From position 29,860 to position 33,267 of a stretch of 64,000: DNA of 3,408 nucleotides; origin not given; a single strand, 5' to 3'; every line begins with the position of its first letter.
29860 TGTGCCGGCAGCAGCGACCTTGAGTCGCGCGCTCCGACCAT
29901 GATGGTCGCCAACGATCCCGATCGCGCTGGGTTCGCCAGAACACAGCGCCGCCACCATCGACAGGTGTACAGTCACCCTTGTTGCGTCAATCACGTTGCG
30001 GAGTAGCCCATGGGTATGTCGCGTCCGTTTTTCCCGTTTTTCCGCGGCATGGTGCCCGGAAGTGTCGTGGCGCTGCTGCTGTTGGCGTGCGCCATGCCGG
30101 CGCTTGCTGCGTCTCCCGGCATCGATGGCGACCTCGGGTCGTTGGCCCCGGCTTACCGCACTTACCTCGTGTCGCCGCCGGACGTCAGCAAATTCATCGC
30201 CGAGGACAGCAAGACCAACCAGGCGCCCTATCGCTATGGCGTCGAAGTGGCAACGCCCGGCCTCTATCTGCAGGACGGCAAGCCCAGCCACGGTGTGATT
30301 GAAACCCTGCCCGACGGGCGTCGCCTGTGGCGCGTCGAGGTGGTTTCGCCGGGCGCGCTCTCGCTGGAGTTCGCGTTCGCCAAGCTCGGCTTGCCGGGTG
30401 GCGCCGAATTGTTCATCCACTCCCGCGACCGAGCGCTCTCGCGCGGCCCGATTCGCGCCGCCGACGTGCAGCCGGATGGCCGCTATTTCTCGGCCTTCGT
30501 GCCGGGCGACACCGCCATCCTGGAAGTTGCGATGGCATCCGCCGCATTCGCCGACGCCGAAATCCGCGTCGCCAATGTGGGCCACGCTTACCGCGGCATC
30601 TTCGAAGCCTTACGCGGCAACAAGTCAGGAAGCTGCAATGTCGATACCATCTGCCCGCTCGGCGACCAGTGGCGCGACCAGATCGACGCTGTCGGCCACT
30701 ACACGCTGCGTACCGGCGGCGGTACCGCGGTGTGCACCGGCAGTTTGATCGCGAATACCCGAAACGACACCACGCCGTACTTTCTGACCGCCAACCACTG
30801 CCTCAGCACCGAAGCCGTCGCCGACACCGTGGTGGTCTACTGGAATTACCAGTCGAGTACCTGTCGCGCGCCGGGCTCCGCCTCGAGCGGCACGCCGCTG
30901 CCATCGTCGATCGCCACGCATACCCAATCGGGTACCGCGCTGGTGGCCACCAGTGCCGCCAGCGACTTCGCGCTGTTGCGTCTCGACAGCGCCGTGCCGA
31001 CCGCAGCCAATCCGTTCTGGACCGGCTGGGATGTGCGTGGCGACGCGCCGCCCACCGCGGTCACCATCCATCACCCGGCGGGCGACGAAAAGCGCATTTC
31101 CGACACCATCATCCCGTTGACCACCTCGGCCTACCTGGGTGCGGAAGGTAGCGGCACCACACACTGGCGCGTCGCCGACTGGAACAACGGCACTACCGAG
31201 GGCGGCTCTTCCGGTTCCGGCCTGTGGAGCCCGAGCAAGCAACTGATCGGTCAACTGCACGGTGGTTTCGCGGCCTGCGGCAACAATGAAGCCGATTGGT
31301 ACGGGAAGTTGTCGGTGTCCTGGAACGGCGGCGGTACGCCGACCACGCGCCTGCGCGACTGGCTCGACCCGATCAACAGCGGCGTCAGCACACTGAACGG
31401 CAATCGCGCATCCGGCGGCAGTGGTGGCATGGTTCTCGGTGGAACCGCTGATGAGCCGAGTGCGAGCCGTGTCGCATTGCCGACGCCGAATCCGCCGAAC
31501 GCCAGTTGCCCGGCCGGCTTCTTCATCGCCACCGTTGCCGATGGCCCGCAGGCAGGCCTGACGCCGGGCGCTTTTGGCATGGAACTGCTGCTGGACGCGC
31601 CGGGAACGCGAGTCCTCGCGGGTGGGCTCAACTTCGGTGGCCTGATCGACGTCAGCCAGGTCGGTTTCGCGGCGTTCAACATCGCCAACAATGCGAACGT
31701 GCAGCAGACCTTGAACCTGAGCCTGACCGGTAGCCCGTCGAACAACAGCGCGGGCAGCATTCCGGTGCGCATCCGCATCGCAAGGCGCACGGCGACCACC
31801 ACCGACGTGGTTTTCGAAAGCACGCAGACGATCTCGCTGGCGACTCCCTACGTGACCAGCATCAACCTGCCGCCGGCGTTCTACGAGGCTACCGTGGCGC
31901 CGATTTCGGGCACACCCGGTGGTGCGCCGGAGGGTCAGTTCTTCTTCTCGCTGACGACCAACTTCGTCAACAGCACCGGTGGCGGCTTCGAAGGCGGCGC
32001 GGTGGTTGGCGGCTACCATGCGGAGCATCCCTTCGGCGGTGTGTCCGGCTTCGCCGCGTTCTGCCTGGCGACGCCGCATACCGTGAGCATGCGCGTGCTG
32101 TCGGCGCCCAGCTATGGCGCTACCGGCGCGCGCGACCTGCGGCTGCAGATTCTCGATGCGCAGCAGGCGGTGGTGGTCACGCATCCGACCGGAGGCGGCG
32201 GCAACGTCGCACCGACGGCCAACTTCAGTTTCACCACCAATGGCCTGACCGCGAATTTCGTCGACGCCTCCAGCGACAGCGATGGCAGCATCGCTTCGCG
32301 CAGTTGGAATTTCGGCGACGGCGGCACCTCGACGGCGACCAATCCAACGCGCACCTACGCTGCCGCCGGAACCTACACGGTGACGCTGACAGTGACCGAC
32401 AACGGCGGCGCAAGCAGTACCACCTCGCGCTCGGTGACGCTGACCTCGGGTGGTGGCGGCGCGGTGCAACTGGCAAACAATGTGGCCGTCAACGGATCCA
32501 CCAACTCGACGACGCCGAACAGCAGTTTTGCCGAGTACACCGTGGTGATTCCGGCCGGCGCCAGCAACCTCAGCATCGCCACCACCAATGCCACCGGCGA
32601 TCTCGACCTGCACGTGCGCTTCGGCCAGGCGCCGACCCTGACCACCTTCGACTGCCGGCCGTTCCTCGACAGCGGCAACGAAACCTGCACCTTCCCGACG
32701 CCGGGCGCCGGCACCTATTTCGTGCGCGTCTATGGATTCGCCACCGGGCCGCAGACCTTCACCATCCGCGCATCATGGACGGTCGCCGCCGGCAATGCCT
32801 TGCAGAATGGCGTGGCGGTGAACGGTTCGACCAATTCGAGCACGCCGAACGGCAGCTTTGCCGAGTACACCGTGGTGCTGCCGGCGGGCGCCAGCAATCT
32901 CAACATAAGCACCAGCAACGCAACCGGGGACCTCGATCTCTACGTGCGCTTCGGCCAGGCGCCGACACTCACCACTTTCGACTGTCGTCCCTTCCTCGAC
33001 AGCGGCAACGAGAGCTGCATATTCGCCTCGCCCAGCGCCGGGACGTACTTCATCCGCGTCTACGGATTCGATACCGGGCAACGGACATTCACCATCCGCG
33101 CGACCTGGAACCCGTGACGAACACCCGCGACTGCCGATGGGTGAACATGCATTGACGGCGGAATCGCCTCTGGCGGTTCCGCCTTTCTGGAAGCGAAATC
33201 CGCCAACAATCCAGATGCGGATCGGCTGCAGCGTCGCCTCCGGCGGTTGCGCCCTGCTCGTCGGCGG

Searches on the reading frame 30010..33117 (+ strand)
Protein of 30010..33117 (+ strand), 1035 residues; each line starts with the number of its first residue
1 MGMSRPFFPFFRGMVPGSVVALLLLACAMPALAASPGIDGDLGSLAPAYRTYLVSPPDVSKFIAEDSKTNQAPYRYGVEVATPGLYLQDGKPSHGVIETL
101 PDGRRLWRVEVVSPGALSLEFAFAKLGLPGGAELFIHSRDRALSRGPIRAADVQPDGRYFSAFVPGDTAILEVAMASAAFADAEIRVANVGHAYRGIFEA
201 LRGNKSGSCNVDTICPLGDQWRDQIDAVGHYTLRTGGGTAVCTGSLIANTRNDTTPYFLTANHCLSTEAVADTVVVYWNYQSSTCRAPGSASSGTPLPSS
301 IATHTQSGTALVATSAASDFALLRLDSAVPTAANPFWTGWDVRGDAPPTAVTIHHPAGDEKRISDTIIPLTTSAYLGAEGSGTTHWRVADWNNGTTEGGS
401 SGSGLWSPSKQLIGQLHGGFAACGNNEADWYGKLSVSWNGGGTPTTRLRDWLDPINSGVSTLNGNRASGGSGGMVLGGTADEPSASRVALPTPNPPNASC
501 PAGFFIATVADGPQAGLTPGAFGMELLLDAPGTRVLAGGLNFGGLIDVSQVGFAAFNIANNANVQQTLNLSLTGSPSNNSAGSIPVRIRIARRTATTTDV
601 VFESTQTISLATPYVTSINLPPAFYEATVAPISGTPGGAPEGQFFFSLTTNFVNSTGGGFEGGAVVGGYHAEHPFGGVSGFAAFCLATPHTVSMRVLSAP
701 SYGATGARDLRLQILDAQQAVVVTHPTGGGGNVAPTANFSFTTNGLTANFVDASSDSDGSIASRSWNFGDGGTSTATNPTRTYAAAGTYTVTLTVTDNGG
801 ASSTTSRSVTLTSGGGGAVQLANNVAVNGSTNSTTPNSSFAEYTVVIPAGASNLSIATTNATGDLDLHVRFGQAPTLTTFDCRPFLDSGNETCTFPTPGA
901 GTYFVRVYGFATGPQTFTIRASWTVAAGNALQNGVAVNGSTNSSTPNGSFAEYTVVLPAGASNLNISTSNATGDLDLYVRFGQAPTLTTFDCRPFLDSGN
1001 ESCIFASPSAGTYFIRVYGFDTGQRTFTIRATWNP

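Call 7: search_protein_families(library=pfam, proteins=[window:30010-33114:+], max_evalue=0.01)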
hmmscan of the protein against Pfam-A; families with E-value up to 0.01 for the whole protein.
window:30010-33114:+ (1035 aa): 4 families
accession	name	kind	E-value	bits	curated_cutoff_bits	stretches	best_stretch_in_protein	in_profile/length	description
PF04151.21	PPC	-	3e-34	118.1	25.9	2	953-1019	5-70/70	Bacterial pre-peptidase C-terminal domain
PF18911.6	PKD_4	-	4.2e-19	68.8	27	1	732-807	1-80/85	PKD domain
PF00801.26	PKD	-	6e-13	49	23.5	1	741-807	10-77/80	PKD domain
PF22352.2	K319L-like_PKD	-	3.6e-05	24.1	27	1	754-810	21-83/84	K319L-like, PKD domain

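Call 8: search_protein_families(library=ncbifam, proteins=[window:30010-33114:+], max_evalue=0.01)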
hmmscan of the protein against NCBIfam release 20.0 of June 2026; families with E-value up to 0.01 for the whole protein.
window:30010-33114:+ (1035 aa): 1 family
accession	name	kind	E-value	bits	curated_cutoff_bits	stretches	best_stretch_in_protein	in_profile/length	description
NF058578.1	CPR_pilus_PamR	equivalog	0.0089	14.9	300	0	774-834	201-257/297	pilus system RbmA-like protein PamR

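Call 69: find_encoding_contigs(protein=window:30010-33117:+, flank=3000, max_places=3)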
Protein window:30010-33117:+ (1035 aa): 8 contigs read that carry it; 3 places shown.
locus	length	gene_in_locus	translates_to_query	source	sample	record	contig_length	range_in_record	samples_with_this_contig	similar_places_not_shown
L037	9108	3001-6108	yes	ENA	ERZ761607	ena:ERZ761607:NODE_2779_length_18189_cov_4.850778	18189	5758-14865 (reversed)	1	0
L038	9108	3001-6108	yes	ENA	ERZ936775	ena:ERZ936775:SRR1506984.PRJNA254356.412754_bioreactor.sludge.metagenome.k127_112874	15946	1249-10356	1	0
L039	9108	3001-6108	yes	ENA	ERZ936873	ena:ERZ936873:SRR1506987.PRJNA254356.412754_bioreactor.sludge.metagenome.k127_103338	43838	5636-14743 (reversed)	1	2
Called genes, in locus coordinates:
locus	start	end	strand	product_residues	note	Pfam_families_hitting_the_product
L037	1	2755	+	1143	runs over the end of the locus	PF07676:PD40 (faint)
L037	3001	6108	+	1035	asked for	PF00801:PKD, PF18911:PKD_4, PF04151:PPC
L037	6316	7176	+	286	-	PF08241:Methyltransf_11, PF13489:Methyltransf_23 (weak)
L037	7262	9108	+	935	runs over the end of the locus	PF15902:Sortilin-Vps10 (faint)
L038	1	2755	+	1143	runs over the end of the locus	PF07676:PD40 (faint)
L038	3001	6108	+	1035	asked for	PF00801:PKD, PF18911:PKD_4, PF04151:PPC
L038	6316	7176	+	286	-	PF08241:Methyltransf_11, PF13489:Methyltransf_23 (weak)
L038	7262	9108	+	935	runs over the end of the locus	PF15902:Sortilin-Vps10 (faint)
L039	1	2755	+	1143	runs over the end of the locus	PF07676:PD40 (faint)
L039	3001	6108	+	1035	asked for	PF00801:PKD, PF18911:PKD_4, PF04151:PPC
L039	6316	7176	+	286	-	PF08241:Methyltransf_11, PF13489:Methyltransf_23 (weak)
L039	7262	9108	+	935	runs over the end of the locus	PF15902:Sortilin-Vps10 (faint)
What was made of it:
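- Checked: The real starts of P2, P4 and P5 lie downstream of the longest ORF starts (call 69).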

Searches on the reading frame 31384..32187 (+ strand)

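Call 13: search_protein_families(library=pfam, proteins=[window:31474-32187:+], max_evalue=10)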
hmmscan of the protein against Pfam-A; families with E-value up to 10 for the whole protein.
window:31474-32187:+ (238 aa): 1 family
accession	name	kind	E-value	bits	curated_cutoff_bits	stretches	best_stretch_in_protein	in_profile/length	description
PF07238.19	PilZ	-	0.046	14.5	22.5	1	45-108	15-75/102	PilZ domain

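Call 61: search_protein_families(library=ncbifam, proteins=[window:31384-32187:+], max_evalue=10)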
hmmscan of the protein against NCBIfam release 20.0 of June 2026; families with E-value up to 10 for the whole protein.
window:31384-32187:+ (268 aa): 0 families
